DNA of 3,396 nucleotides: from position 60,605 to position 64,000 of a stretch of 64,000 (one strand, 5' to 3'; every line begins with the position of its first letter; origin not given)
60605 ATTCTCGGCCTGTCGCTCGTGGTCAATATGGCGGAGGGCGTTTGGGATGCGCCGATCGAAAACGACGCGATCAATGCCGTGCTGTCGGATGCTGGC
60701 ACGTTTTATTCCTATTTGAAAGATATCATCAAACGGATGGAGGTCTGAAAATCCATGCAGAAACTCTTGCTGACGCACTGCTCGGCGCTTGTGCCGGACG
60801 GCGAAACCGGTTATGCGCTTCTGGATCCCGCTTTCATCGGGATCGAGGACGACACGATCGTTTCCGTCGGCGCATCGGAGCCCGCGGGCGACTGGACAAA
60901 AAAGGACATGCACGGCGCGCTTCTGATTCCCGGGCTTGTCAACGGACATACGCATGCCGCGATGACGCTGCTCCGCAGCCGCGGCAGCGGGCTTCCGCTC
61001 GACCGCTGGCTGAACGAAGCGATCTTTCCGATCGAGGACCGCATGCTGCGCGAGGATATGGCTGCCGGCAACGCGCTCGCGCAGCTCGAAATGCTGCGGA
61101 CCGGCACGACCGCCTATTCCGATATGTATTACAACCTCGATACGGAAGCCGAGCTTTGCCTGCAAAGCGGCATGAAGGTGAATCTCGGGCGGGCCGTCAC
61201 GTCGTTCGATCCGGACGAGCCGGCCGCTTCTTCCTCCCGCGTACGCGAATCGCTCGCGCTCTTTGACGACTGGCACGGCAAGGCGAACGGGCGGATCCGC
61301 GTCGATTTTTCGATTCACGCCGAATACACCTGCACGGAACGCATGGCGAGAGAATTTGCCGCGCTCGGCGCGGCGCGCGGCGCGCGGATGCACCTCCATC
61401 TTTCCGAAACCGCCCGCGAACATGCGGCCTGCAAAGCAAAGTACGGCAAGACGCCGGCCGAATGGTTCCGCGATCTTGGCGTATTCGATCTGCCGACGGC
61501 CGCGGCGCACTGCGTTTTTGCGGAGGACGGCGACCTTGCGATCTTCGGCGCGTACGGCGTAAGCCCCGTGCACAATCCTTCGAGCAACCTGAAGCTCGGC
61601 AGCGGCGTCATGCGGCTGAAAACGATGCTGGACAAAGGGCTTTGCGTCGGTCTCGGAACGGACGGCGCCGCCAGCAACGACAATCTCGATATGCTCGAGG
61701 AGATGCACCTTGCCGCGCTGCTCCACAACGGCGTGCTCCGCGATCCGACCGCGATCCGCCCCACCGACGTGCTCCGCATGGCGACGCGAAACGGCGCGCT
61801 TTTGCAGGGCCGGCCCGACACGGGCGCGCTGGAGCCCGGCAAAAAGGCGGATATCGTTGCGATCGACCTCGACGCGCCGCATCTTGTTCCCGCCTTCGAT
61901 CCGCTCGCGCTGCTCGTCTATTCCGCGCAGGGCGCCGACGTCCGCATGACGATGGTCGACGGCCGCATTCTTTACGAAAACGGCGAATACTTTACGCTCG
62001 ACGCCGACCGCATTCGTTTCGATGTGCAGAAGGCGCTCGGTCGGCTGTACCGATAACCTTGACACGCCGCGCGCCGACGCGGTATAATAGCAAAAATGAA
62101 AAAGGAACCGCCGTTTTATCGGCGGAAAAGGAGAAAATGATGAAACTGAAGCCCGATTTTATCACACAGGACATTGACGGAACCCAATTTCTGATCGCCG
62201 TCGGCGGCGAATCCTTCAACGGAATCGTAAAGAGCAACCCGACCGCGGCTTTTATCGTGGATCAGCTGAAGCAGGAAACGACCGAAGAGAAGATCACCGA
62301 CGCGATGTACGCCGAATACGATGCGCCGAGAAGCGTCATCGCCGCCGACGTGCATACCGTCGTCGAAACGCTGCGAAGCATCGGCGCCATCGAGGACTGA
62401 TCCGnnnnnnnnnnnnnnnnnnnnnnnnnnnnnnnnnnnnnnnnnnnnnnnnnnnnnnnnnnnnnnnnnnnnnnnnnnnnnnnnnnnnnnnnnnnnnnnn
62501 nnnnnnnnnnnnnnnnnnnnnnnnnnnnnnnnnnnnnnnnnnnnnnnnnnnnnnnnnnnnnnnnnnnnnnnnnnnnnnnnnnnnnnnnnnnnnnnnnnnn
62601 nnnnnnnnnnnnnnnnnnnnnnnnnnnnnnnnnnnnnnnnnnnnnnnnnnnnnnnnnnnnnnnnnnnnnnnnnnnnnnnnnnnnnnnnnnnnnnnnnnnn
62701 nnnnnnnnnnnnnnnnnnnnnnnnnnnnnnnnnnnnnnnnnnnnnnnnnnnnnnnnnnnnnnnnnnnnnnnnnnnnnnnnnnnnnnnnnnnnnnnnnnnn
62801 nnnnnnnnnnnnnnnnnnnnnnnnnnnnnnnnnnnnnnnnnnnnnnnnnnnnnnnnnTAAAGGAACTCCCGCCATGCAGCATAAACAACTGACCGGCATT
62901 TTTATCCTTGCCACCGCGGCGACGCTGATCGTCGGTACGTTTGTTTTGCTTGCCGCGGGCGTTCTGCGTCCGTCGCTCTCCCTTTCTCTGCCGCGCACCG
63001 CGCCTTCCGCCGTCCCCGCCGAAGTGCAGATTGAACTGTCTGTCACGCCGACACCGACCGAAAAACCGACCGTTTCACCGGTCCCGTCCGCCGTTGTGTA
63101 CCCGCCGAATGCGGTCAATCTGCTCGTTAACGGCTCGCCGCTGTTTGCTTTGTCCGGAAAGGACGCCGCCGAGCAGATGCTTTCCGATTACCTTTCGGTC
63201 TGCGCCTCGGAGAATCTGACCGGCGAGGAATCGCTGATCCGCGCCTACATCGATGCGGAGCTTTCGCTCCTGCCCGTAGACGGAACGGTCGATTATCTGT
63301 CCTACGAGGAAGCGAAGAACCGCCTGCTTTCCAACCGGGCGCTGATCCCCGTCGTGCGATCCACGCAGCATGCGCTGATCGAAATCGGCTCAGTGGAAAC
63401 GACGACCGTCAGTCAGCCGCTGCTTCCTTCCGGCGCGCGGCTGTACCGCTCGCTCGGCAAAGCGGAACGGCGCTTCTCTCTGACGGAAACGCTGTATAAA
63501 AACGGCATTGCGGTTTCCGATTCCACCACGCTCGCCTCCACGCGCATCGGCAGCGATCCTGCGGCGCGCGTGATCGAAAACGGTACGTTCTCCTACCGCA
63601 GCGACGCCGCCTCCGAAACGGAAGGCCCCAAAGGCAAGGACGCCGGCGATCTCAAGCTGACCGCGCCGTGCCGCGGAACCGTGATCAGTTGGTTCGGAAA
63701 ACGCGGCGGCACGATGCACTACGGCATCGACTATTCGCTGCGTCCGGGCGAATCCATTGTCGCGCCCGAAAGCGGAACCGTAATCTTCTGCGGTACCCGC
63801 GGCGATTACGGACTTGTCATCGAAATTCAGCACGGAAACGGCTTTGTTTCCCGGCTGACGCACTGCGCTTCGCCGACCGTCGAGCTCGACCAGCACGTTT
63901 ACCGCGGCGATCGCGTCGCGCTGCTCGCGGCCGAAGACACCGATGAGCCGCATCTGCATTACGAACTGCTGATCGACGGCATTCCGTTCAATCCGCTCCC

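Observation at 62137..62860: Orphan RRE (PqqD-like) protein coupled to a TM-less Ser/His/Asp S24/S26-type peptidase, followed by an M23 peptidase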

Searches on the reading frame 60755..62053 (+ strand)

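Call 5: search_protein_families(library=pfam, proteins=[window:60755-62053:+], max_evalue=1)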
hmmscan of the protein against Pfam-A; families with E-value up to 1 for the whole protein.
window:60755-62053:+ (433 aa): 2 families
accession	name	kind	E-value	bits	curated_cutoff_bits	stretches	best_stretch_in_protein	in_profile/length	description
PF01979.26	Amidohydro_1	-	1.7e-62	212.1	25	1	57-405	2-344/345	Amidohydrolase family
PF07969.17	Amidohydro_3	-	2.5e-18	67.3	29.7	2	198-407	264-472/472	Amidohydrolase family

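Call 6: search_protein_families(library=ncbifam, proteins=[window:60755-62053:+], max_evalue=1)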
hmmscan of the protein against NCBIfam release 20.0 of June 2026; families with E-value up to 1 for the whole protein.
window:60755-62053:+ (433 aa): 51 families (the best 25 are shown)
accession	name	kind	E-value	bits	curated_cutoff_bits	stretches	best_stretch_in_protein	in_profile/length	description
NF004701.0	PRK06038.1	equivalog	1.6e-114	383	609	1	26-427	24-422/432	N-ethylammeline chlorohydrolase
NF006252.0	PRK08393.1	equivalog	7.3e-98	328.4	617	1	28-428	23-420/424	N-ethylammeline chlorohydrolase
NF006549.0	PRK09045.1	equivalog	3.6e-97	325.8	540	1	21-424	25-432/444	TRZ/ATZ family hydrolase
NF005557.0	PRK07228.1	equivalog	1.8e-92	310.4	522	1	28-431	24-437/445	5'-deoxyadenosine deaminase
NF012037.0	PRK15493.1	equivalog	1.7e-82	277.6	779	1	23-426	20-428/435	bifunctional S-methyl-5'-thioadenosine deaminase/S-adenosylhomocysteine deaminase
NF006055.0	PRK08203.1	equivalog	7.1e-70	235.8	532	1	23-431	24-450/455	8-oxoguanine deaminase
NF004995.0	PRK06380.1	subfamily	1.5e-62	212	567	1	28-419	24-411/418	metal-dependent hydrolase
NF005211.0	PRK06687.1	equivalog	8.5e-57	192.8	703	1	26-416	22-418/419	TRZ/ATZ family protein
NF009059.0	PRK12393.1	equivalog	6.9e-55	186.6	543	1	2-431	5-455/460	amidohydrolase family protein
NF006681.0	PRK09229.1-2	equivalog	9.9e-46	156.4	362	2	177-415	196-433/451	formimidoylglutamate deiminase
TIGR03314.1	Se_ssnA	subfamily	1.3e-45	156.1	455.5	1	22-432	17-438/441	putative selenium metabolism protein SsnA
NF005540.0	PRK07203.1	equivalog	3.4e-44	151.2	444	1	24-430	20-437/444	putative aminohydrolase SsnA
NF004801.0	PRK06151.1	subfamily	1.4e-43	149.5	416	1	17-431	16-462/491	chlorohydrolase family protein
NF006056.0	PRK08204.1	subfamily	8.1e-42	143.5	391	1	23-431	22-440/449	hypothetical protein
TIGR02967.1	guan_deamin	equivalog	3.3e-40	138.3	375.4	1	30-377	11-367/401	guanine deaminase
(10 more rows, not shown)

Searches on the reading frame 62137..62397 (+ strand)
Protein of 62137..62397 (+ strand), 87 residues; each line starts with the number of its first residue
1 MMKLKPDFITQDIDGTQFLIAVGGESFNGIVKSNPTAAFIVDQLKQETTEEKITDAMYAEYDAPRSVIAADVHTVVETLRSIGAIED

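Call 5: search_protein_families(library=pfam, proteins=[window:62137-62397:+], max_evalue=1)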
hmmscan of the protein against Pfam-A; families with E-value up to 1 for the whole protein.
window:62137-62397:+ (87 aa): 2 families
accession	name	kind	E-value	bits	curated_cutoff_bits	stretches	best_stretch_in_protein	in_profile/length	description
PF05402.18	PqqD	-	3e-14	53.5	23.4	1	19-85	4-67/67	Coenzyme PQQ synthesis protein D (PqqD)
PF05184.20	SapB_1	-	0.25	11.8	25.2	1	39-57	12-30/38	Saposin-like type B, region 1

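Call 6: search_protein_families(library=ncbifam, proteins=[window:62137-62397:+], max_evalue=1)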
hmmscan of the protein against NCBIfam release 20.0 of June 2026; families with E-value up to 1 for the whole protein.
window:62137-62397:+ (87 aa): 5 families
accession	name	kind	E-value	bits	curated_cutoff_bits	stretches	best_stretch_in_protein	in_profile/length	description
NF033530.1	lasso_PqqD_Strm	exception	9.3e-09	35.4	70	1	34-83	27-76/78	lasso peptide biosynthesis PqqD family chaperone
TIGR03859.1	PQQ_PqqD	equivalog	0.00015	21.6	46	1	29-81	25-76/81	pyrroloquinoline quinone biosynthesis peptide chaperone PqqD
NF033536.1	lasso_PqqD_Bac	exception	0.016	15.3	80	1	5-81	9-82/88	lasso peptide biosynthesis PqqD family chaperone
NF002535.0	PRK02079.1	equivalog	0.019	14.8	101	1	28-79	33-83/92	pyrroloquinoline quinone biosynthesis peptide chaperone PqqD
TIGR01083.1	nth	equivalog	0.039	13.6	211.7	1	45-84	40-79/192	endonuclease III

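Call 77: search_protein_families(library=padloc, proteins=[window:62137-62397:+], max_evalue=0.01)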
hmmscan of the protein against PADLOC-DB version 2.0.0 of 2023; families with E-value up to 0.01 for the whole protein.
window:62137-62397:+ (87 aa): 0 families

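Call 83: search_solved_structures(query=window:62137-62397:+, max_evalue=10, show_alignments=2)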
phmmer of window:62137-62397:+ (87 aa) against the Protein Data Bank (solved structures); distinct sequences matched with E-value up to 10: 2.
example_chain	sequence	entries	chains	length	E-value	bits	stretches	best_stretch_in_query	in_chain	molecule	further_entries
5t7c_A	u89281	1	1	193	0.21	15.4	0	3-46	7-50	Hippocalcin-like protein 1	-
6jx3_B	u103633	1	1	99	0.97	13.2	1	21-83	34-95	TfuB1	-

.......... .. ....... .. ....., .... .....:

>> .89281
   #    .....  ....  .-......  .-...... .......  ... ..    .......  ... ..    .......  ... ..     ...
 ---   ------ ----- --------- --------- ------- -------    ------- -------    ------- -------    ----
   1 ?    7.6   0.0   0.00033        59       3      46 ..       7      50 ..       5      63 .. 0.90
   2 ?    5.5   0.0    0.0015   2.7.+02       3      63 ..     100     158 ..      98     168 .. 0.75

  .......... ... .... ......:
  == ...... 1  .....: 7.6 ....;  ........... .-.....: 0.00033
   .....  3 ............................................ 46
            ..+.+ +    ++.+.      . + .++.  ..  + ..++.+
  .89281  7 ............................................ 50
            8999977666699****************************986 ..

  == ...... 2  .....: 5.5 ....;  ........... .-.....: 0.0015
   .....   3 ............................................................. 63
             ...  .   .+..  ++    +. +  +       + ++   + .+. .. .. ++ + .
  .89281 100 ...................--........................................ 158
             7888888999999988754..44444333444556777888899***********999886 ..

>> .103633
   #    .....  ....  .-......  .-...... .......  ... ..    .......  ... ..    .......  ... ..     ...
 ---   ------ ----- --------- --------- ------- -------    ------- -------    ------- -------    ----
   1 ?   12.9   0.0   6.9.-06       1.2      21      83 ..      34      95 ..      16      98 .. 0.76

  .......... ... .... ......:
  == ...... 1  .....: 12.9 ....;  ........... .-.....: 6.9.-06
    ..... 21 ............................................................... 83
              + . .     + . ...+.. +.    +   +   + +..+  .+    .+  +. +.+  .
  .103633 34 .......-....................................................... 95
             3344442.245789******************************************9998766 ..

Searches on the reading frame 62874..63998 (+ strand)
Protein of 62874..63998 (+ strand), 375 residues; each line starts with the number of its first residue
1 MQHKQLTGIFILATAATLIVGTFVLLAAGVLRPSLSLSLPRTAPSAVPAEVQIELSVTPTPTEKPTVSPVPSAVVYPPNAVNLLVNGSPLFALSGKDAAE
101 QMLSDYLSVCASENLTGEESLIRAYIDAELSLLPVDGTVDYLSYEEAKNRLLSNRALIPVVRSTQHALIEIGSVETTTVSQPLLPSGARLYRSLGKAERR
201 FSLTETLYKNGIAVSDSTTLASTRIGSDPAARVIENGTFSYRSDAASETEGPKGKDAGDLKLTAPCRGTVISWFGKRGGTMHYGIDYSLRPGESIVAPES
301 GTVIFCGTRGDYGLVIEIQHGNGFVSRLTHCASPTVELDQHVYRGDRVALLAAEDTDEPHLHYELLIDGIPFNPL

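Call 5: search_protein_families(library=pfam, proteins=[window:62874-63998:+], max_evalue=1)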
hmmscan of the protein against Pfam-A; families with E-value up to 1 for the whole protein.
window:62874-63998:+ (375 aa): 1 family
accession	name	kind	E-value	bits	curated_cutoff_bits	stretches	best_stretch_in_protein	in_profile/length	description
PF01551.29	Peptidase_M23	-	3.9e-21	75.5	28.7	1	281-374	2-96/96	Peptidase family M23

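Call 6: search_protein_families(library=ncbifam, proteins=[window:62874-63998:+], max_evalue=1)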
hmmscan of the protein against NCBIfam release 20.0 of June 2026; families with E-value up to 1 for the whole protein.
window:62874-63998:+ (375 aa): 13 families
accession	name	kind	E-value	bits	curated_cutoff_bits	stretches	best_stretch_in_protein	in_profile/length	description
NF052336.1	PdgHdaseHSB100310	equivalog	8e-15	55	500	1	261-366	34-142/316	peptidoglycan hydrolase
NF008652.0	PRK11649.1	equivalog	1.8e-13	50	341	1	281-375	312-407/439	murein DD-endopeptidase MepM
NF041208.1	celldiv_DipM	equivalog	1.1e-12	47.9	740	1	258-374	294-413/419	cell division endopeptidase DipM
NF040883.1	amid_act_ActS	equivalog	3e-11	43.1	375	1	263-365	118-220/242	amidase activator ActS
NF053825.1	PdgNdpepShyA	equivalog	3e-11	42.6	700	1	282-374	296-389/425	peptidoglycan DD-endopeptidase ShyA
NF050804.1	CellDivDipMCaul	equivalog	2.3e-10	39.9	900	1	256-365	501-613/634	cell division endopeptidase DipM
NF052530.1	Heli_ShapePgp3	exception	9.1e-10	38.1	300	1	280-375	165-261/270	peptidoglycan metallopeptidase Pgp3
NF008123.1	PRK10871.1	equivalog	4.8e-09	36.1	311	1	264-375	248-359/365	murein hydrolase activator NlpD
NF052529.1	PG_M23_Pgp6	exception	9.1e-09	34.5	600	1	281-374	334-428/452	peptidoglycan metallopeptidase Pgp6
NF053824.1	PdgNdpepShyC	equivalog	1e-07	31.2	700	1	281-374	295-389/429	peptidoglycan DD-endopeptidase ShyC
NF008644.1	PRK11637.1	equivalog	2.2e-06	26.9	270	1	254-374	258-379/385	murein hydrolase activator EnvC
NF053738.1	S2SprSpoIIQBc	equivalog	4.7e-05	23.1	250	1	284-374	124-219/232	stage II sporulation protein SpoIIQ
NF004799.0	PRK06148.1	subfamily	0.041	11.8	1128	1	279-368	438-540/1015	hypothetical protein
